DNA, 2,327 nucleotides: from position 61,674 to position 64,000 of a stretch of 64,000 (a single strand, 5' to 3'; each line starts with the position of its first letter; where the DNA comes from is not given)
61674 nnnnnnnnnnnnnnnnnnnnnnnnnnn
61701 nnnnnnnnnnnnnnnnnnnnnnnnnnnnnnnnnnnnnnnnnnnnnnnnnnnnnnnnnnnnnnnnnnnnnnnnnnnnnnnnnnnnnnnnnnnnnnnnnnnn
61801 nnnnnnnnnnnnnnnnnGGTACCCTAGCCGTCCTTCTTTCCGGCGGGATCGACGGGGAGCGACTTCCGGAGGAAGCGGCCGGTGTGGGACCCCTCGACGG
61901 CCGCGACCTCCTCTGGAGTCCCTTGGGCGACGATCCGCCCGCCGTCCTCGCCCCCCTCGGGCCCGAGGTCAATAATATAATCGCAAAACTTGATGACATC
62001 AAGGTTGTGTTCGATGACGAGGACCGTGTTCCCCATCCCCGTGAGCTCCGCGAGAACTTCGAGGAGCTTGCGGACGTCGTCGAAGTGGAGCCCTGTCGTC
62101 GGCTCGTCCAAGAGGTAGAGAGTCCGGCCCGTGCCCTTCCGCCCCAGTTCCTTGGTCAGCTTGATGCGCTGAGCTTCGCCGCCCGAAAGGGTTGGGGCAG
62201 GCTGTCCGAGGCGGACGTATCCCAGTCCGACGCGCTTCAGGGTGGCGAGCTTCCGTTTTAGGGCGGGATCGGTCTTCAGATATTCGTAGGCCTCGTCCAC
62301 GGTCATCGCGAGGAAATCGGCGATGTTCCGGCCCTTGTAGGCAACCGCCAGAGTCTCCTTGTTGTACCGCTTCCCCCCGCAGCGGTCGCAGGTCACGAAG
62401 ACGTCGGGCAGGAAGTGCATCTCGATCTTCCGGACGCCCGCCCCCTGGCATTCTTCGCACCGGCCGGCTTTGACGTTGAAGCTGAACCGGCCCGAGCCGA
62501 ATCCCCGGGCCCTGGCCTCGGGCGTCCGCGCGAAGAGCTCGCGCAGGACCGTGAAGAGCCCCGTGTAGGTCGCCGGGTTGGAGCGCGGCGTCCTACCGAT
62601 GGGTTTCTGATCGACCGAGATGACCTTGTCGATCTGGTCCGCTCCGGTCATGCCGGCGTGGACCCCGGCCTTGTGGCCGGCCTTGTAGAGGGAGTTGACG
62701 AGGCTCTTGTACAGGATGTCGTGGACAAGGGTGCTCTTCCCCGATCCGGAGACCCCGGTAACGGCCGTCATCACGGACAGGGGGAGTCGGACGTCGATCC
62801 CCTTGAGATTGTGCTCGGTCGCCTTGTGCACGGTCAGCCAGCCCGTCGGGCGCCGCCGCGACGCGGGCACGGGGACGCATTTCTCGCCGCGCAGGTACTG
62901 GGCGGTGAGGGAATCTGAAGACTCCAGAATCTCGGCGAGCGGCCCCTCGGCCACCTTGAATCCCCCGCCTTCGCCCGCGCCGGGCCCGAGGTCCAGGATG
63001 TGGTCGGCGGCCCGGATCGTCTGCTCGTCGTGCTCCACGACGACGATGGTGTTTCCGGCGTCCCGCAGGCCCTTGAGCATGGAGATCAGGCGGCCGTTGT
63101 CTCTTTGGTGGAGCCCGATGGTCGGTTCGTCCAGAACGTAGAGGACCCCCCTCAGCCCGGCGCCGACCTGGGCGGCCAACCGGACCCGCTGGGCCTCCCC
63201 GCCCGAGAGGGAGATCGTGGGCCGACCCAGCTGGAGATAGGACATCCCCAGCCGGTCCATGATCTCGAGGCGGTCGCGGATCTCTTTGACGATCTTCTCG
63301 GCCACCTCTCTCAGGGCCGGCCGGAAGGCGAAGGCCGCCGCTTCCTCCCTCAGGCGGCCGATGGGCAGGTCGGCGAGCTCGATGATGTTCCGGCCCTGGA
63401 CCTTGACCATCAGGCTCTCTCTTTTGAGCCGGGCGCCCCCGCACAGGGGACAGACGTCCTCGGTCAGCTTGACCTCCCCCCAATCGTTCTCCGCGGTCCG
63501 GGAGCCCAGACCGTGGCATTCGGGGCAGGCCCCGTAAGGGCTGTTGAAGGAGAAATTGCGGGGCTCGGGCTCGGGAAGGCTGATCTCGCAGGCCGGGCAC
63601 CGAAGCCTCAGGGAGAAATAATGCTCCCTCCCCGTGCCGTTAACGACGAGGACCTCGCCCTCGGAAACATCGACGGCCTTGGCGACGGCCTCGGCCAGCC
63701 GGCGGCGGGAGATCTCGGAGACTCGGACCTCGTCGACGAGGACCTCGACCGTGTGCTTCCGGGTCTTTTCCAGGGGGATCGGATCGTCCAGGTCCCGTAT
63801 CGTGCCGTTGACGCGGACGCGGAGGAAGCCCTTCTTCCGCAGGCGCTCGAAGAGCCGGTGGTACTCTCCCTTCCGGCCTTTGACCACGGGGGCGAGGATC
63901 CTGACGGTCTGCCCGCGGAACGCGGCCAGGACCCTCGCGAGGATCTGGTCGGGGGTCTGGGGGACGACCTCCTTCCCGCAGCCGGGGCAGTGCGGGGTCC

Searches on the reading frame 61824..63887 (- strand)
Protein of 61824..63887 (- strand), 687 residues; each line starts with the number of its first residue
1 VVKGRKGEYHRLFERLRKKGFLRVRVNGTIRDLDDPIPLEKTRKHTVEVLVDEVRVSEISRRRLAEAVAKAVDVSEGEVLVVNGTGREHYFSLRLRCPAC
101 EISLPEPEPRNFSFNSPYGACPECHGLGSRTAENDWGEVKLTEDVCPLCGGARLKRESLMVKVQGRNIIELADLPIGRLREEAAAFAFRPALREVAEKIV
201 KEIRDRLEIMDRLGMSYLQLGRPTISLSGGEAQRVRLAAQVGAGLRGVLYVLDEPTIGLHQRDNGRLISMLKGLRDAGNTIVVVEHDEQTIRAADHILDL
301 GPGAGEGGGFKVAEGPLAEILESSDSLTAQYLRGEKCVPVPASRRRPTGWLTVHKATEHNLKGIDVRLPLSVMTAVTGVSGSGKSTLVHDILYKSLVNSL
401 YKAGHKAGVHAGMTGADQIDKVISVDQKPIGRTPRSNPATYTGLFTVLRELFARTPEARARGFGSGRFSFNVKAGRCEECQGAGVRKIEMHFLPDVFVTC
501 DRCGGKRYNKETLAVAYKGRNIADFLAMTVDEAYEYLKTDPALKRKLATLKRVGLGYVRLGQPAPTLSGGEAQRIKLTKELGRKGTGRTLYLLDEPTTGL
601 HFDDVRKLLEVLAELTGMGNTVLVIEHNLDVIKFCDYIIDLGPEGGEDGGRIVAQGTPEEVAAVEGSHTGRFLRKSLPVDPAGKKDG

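Call 51: search_protein_families(library=pfam, proteins=[window:61824-63887:-], max_evalue=0.0001)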
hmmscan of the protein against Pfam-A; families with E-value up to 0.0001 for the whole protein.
window:61824-63887:- (687 aa): 5 families
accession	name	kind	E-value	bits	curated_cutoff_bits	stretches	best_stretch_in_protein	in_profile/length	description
PF17760.6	UvrA_inter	-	1.3e-23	83.3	23.3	1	1-81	25-105/109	UvrA interaction domain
PF00005.33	ABC_tran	-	1e-13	52.5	25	0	525-598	71-137/137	ABC transporter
PF02463.25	SMC_N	-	1.3e-06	28.5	40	0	71-298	135-209/220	RecF/RecN/SMC N terminal domain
PF00684.25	DnaJ_CXXCXGXG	-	2.2e-06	28.3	32.7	0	473-507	14-51/65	DnaJ central domain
PF13304.12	AAA_21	-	8.7e-06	26.4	27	0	574-624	245-295/304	AAA domain, putative AbiEii toxin, Type IV TA system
